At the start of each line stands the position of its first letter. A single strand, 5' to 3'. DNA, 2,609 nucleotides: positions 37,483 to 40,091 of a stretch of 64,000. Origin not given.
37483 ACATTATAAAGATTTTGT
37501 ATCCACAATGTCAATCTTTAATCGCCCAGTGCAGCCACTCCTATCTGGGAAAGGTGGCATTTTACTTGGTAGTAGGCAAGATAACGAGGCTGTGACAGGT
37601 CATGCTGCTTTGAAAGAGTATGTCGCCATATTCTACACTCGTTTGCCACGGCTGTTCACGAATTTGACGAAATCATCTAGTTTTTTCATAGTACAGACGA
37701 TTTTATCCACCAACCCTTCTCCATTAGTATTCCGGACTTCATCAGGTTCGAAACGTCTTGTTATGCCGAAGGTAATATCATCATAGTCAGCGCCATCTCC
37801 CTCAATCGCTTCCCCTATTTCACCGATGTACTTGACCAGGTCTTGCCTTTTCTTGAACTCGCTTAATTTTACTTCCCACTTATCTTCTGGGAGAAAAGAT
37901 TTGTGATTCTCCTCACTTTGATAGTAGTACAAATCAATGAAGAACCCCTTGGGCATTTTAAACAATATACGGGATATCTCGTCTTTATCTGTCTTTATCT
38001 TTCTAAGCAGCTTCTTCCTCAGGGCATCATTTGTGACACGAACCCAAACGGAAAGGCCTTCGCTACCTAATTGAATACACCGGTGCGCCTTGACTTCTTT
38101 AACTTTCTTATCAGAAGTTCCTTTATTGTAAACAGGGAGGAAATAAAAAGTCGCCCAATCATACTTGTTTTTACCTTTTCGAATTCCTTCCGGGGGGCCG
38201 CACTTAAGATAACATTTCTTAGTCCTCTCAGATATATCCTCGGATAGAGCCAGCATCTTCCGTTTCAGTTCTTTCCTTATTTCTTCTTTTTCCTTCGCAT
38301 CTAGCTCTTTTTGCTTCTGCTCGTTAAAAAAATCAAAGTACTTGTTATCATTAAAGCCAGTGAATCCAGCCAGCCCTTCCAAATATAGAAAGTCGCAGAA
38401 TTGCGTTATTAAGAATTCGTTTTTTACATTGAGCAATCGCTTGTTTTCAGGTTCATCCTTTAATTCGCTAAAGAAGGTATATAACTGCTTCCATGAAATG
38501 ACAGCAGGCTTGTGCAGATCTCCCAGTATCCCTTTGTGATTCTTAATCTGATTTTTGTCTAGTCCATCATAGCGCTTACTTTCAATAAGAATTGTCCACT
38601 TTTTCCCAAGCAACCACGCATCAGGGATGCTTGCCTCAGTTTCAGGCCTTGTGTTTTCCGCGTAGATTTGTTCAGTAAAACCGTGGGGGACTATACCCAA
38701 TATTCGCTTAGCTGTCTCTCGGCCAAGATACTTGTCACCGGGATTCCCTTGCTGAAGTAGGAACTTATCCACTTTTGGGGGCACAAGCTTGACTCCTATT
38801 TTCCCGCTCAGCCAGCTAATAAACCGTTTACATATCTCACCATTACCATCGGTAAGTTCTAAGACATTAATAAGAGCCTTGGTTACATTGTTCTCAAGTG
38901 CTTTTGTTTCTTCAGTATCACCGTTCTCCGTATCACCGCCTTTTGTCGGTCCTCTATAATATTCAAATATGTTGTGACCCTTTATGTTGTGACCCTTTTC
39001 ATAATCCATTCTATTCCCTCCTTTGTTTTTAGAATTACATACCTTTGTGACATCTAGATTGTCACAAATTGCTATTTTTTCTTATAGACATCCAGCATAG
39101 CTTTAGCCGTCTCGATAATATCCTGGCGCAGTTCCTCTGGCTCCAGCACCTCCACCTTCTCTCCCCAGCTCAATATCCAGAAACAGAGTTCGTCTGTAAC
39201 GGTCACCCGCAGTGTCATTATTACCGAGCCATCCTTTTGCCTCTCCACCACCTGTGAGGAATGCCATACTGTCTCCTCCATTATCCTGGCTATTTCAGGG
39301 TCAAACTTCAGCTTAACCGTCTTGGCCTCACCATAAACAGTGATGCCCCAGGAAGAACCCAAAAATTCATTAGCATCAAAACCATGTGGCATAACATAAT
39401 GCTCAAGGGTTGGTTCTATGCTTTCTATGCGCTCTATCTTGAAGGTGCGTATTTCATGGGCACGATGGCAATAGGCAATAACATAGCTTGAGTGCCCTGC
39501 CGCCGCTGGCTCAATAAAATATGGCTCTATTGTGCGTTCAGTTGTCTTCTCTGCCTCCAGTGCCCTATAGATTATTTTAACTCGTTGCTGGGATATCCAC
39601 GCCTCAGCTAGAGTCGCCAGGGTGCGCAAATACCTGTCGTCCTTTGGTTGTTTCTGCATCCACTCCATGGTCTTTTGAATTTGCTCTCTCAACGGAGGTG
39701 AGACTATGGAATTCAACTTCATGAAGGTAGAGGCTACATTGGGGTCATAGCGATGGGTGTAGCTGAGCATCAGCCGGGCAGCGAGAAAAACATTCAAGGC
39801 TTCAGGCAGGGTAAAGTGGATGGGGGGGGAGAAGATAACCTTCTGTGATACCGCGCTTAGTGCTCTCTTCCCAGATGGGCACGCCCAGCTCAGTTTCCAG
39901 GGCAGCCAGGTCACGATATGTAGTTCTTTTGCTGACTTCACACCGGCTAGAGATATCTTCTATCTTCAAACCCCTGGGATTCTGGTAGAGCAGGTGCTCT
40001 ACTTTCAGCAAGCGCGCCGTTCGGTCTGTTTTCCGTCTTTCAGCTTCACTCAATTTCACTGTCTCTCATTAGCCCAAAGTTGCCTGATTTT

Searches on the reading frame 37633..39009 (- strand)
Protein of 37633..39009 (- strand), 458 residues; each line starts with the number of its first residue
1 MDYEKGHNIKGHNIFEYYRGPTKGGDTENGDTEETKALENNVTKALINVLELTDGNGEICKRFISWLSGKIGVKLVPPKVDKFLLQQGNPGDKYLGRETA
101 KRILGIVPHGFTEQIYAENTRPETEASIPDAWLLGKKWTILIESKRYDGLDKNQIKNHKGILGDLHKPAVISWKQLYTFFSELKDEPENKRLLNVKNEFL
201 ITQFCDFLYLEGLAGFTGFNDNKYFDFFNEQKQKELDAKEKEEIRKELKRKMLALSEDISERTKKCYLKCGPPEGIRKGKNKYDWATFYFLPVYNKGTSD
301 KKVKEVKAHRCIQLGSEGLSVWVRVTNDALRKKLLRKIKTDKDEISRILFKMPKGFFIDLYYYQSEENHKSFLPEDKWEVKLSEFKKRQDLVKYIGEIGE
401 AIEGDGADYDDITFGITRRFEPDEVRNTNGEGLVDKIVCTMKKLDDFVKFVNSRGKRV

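Call 58: search_protein_families(library=ncbifam, proteins=[window:37633-39009:-], max_evalue=0.1)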
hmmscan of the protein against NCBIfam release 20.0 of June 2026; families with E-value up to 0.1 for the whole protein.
window:37633-39009:- (458 aa): 0 families

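Call 69: search_protein_families(library=pfam, proteins=[window:37633-39009:-], max_evalue=0.05)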
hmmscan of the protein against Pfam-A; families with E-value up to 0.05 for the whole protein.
window:37633-39009:- (458 aa): 1 family
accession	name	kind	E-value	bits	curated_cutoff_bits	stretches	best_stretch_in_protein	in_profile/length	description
PF25416.1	GRHL1_C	-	0.024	14.9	27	0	325-358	24-57/90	GRHL1-like, C-terminal domain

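Call 72: search_protein_families(library=padloc, proteins=[window:37633-39009:-], max_evalue=0.01)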
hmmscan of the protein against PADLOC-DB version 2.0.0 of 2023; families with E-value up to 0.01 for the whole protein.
window:37633-39009:- (458 aa): 0 families

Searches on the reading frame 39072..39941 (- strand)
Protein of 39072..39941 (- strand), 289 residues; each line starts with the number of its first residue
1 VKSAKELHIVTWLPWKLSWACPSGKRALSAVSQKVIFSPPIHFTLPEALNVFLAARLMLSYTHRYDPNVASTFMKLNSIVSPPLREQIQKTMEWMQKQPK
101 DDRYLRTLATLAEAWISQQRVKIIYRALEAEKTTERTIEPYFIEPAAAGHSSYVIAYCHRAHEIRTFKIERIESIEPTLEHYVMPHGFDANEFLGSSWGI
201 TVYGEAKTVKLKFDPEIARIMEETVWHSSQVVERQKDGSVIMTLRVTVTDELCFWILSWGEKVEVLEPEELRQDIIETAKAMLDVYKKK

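Call 58: search_protein_families(library=ncbifam, proteins=[window:39072-39941:-], max_evalue=0.1)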
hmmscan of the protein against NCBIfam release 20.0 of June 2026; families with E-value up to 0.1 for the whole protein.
window:39072-39941:- (289 aa): 3 families
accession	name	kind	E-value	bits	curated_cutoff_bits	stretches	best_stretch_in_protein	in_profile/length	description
TIGR03985.1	TIGR03985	hypoth_equivalog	7.4e-07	29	60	1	252-287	214-249/249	TIGR03985 family CRISPR-associated protein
NF051471.1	cytcCgr1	equivalog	0.0037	16.9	340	1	55-164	70-177/204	cytochrome c-type protein Cgr1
NF049922.1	MethglyxlRedYdjG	equivalog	0.067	12.2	550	0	85-124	247-287/326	NADH-dependent methylglyoxal reductase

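Call 64: find_related_loci(query=A4, collection=metagenome_contigs, flank=8000)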
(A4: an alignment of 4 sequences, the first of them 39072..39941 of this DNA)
Query A4 (289 aa) in metagenome_contigs; peptide patterns used: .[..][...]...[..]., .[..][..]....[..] (x = any residue, [..] = any of these).
293 stretches matched a pattern; 187 encode a relative of the query (tblastn E <= 1e-3); the best 80 are kept; 80 distinct loci.
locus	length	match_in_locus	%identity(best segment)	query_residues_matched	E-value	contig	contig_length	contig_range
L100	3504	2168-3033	87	1-289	1e-150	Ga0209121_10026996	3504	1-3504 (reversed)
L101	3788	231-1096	85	1-289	5e-150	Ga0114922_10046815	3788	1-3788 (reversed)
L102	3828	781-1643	85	2-289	1e-147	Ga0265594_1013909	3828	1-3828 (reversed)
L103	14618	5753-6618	84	1-289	8e-142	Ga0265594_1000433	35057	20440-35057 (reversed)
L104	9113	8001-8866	84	1-289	1e-141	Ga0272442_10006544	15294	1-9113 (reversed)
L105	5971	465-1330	83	1-289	4e-141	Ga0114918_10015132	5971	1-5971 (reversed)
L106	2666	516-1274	79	37-289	6e-146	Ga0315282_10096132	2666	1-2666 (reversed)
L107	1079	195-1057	81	2-289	2e-152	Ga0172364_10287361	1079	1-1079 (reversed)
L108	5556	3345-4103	77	37-289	1e-133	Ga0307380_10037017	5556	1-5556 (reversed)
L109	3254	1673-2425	77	37-287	9e-135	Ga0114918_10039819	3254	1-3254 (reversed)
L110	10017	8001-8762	77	37-289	2e-130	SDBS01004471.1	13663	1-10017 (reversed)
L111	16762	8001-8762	77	37-289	2e-130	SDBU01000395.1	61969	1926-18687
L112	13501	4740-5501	76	37-289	4e-129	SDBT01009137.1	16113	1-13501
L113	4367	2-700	83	57-289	6e-131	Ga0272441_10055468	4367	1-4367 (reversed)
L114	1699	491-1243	74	39-289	2e-138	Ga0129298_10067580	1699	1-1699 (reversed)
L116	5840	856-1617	74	37-289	2e-126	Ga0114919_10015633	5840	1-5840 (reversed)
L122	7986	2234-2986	73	39-289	8e-124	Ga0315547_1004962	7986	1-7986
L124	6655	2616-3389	71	37-289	4e-123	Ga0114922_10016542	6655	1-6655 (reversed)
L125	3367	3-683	79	63-289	3e-126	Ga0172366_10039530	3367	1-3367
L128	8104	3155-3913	69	37-289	8e-121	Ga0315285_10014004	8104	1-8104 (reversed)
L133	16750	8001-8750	69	37-286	7e-120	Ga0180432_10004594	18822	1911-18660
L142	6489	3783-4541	68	37-289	7e-116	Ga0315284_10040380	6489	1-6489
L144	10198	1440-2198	67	37-289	3e-115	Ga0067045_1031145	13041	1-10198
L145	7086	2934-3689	66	39-289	3e-115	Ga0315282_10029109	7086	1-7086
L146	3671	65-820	66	39-289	6e-117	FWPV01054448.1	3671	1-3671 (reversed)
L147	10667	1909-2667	66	37-289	2e-114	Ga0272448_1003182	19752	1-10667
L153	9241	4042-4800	66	37-289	2e-113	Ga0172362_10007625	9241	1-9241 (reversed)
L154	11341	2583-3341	66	37-289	2e-113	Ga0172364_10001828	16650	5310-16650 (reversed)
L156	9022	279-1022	67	39-286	3e-113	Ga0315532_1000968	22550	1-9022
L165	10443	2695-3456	65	37-289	7e-110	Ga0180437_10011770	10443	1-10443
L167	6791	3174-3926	63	39-289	3e-109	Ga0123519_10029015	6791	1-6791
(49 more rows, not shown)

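Call 68: search_protein_families(library=pfam, proteins=[L128:4799-5884:+, L133:9424-10509:+, L116:3129-3938:+, L125:1241-1927:+, L156:2554-3843:+, L165:4795-5634:+, L146:1377-2660:+, L122:3614-4390:+, L124:4104-4901:+, L142:4606-5712:+], max_evalue=0.05)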
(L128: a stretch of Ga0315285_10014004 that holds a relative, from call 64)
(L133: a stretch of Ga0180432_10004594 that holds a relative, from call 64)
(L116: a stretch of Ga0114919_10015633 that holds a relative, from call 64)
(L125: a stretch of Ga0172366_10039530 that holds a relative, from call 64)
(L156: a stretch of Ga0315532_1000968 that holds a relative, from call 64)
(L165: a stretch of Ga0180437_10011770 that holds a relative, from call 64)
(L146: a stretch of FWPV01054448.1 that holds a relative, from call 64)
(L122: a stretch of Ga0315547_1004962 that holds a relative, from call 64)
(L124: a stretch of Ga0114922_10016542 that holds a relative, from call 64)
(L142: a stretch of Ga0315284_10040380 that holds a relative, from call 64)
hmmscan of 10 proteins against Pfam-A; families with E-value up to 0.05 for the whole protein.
L128:4799-5884:+ (361 aa): 2 families
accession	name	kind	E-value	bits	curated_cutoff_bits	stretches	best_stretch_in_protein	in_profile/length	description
PF14281.12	PDDEXK_4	-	9.8e-06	26.1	22.3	1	36-166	32-166/183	PD-(D/E)XK nuclease superfamily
PF21433.2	M3K_C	-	0.0024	18.7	27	0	272-328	10-65/105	Mevalonate-3-kinase, C-terminal domain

L133:9424-10509:+ (361 aa): 0 families

L116:3129-3938:+ (269 aa): 1 family
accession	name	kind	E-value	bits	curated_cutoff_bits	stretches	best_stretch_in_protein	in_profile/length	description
PF03167.25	UDG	-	0.019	15.5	24.3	1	149-247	48-119/141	Uracil DNA glycosylase superfamily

L125:1241-1927:+ (228 aa): 0 families

L156:2554-3843:+ (429 aa): 2 families
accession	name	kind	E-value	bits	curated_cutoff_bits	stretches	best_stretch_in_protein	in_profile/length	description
PF21790.3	OGG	-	5.8e-34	118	27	1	29-237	7-201/201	Putative 8-oxoguanine DNA glycosylase OGG-like protein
PF09318.15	Glyco_trans_A_1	-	0.02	14.9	27.4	0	340-392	52-104/199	Glycosyl transferase 1 domain A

L165:4795-5634:+ (279 aa): 3 families
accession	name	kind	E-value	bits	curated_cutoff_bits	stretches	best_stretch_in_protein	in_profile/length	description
PF13240.11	Zn_Ribbon_1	-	8.9e-06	25.8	25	1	256-276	1-21/23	zinc-ribbon domain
PF12773.13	DZR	-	0.0021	18.6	27.3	1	252-277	10-33/45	Double zinc ribbon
PF17032.10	Zn_ribbon_15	-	0.023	16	28.9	1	247-275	45-73/73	zinc-ribbon family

L146:1377-2660:+ (427 aa): 0 families

L122:3614-4390:+ (258 aa): 0 families

L124:4104-4901:+ (265 aa): 0 families

L142:4606-5712:+ (368 aa): 0 families

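Call 69: search_protein_families(library=pfam, proteins=[L116:1680-2219:+, L156:1106-1684:+, L165:3494-4261:+, L145:3758-4414:+, L147:2721-3410:+, L147:3407-4051:+, L153:4873-5718:+, L144:2247-3314:+, L167:3991-5214:+], max_evalue=0.05)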
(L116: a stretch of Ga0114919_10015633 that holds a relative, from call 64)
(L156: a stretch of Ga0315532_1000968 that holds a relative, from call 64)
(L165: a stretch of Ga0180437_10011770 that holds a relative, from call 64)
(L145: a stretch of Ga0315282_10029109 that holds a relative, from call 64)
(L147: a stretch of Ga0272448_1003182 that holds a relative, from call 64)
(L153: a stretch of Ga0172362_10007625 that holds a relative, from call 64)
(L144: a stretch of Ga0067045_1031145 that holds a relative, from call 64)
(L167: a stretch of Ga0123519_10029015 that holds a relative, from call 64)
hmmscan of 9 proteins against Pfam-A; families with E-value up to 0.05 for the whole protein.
L116:1680-2219:+ (179 aa): 0 families

L156:1106-1684:+ (192 aa): 0 families

L165:3494-4261:+ (255 aa): 4 families
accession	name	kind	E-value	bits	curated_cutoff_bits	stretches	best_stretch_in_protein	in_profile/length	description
PF06250.17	YhcG_C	-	3.4e-07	30.7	32.5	1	124-237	16-130/157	YhcG PDDEXK nuclease domain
PF01939.22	NucS_C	-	1.2e-06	29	24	1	164-237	31-98/124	Endonuclease NucS C-terminal domain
PF14281.12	PDDEXK_4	-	0.0016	18.9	22.3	1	159-240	70-143/183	PD-(D/E)XK nuclease superfamily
PF12705.13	PDDEXK_1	-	0.0057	17.1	22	1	114-216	97-180/247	PD-(D/E)XK nuclease superfamily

L145:3758-4414:+ (218 aa): 0 families

L147:2721-3410:+ (229 aa): 2 families
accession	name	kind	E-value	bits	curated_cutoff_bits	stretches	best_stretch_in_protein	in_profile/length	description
PF21818.3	DUF6884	-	1.6e-05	25.5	30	1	82-170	16-104/135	Family of unknown function (DUF6884)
PF14568.11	SUKH_6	-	0.0078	17.2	27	1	136-199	39-113/119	SMI1-KNR4 cell-wall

L147:3407-4051:+ (214 aa): 0 families

L153:4873-5718:+ (281 aa): 0 families

L144:2247-3314:+ (355 aa): 1 family
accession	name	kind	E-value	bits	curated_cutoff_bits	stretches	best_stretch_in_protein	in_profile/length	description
PF14281.12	PDDEXK_4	-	2.5e-07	31.3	22.3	1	8-171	2-175/183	PD-(D/E)XK nuclease superfamily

L167:3991-5214:+ (407 aa): 1 family
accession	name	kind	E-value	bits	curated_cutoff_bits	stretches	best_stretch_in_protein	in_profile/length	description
PF14281.12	PDDEXK_4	-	0.0009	19.7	22.3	1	84-180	79-168/183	PD-(D/E)XK nuclease superfamily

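Call 71: search_protein_families(library=pfam, proteins=[L102:2814-3828:+, L133:9424-10509:+, L153:6288-9241:+, L122:5224-6834:+, L105:1997-3334:+], max_evalue=0.01)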
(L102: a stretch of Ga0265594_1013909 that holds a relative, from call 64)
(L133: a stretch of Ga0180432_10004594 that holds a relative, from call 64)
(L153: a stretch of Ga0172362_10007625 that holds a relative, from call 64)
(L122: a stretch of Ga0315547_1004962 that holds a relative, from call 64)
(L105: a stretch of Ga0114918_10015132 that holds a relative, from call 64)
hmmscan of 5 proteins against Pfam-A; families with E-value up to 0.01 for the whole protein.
L102:2814-3828:+ (338 aa): 2 families
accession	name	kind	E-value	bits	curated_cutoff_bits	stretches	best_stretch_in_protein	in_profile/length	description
PF02384.22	N6_Mtase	-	2e-33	116.5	20.4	1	157-337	6-173/311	N-6 DNA Methylase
PF12161.14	HsdM_N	-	2.1e-27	96.8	24.5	1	11-142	3-135/135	HsdM N-terminal domain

L133:9424-10509:+ (361 aa): 0 families

L153:6288-9241:+ (984 aa): 2 families
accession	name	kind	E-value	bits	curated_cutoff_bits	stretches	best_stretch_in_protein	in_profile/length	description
PF12705.13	PDDEXK_1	-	1e-29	104.6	22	1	755-981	3-189/247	PD-(D/E)XK nuclease superfamily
PF13361.12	UvrD_C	-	1.3e-07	31.8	25.6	1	515-595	273-334/350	UvrD-like helicase C-terminal domain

L122:5224-6834:+ (536 aa): 0 families

L105:1997-3334:+ (445 aa): 1 family
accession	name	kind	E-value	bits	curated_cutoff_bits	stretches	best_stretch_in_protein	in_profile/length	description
PF00078.32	RVT_1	-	1.9e-16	60.8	29.6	1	44-180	57-195/205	Reverse transcriptase (RNA-dependent DNA polymerase)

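Call 72: search_protein_families(library=padloc, proteins=[window:39072-39941:-, L156:2554-3843:+, L146:1377-2660:+, L144:2247-3314:+], max_evalue=0.01)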
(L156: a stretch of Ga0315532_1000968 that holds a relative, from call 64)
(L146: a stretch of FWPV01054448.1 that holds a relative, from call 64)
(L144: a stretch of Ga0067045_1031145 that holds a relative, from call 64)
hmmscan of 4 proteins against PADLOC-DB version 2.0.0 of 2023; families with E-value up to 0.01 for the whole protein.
window:39072-39941:- (289 aa): 8 families
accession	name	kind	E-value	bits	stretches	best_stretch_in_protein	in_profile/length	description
PDLC01766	Cas3c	-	1.8e-66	223.1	1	41-287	70-317/1009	-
PDLC01652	WYL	-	1e-40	137.7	1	101-283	13-162/162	"CAS-I,CAS-II,CAS-III,CAS-IV,CAS-V,CAS-VI; associated_signaling"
PDLC01457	WYL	-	7.6e-24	82.6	1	39-271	66-229/229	"CAS-I,CAS-II,CAS-III,CAS-IV,CAS-V,CAS-VI; associated_signaling"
PDLC01484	WYL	-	2.2e-07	28.4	1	248-287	397-437/437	"CAS-I,CAS-II,CAS-III,CAS-IV,CAS-V,CAS-VI; associated_signaling"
PDLC01510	WYL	-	2.2e-07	28.4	1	248-287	397-437/437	"CAS-I,CAS-II,CAS-III,CAS-IV,CAS-V,CAS-VI; associated_signaling"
PDLC03787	RTasWYL-YodC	-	3.3e-07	27.8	1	90-176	262-348/354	DRT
PDLC01046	WYL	-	4.2e-05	20.9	1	249-287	395-434/435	HTH-WYL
PDLC02317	AbiEii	-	0.0053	13.8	1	121-183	325-380/396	AbiEii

L156:2554-3843:+ (429 aa): 0 families

L146:1377-2660:+ (427 aa): 0 families

L144:2247-3314:+ (355 aa): 1 family
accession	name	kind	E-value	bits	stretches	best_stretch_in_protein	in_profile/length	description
PDLC04983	PDC-S26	-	0.0012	16.3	1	42-129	68-150/413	-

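Call 107: search_protein_families(library=pfam, alignment_id=A5, max_evalue=0.01)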
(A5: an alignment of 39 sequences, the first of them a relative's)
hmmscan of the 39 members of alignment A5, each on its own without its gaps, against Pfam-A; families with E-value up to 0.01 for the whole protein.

A. member 1, L101:1683-2438:+ (251 aa): 0 families

B. families by the number of members that match (of 39 scanned): 12 families
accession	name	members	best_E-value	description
PF18754.6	Nmad3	7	3.8e-22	Nucleotide modification associated domain 3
PF03352.18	Adenine_glyco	5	2e-08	Methyladenine glycosylase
PF21790.3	OGG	3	5.8e-34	Putative 8-oxoguanine DNA glycosylase OGG-like protein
PF22175.2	Ogg-HhH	2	0.00054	8-oxoguanine DNA glycosylase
PF08378.17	NERD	1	2.9e-12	Nuclease-related domain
PF03167.25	UDG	1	1.5e-06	Uracil DNA glycosylase superfamily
PF13240.11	Zn_Ribbon_1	1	8.9e-06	zinc-ribbon domain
PF14281.12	PDDEXK_4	1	9.8e-06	PD-(D/E)XK nuclease superfamily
PF14353.12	CpXC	1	7.1e-05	CpXC protein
PF12773.13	DZR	1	0.0021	Double zinc ribbon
PF21433.2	M3K_C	1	0.0024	Mevalonate-3-kinase, C-terminal domain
PF23549.1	Zn_ribbon_GRF_2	1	0.0074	GRF-like zinc ribbon domain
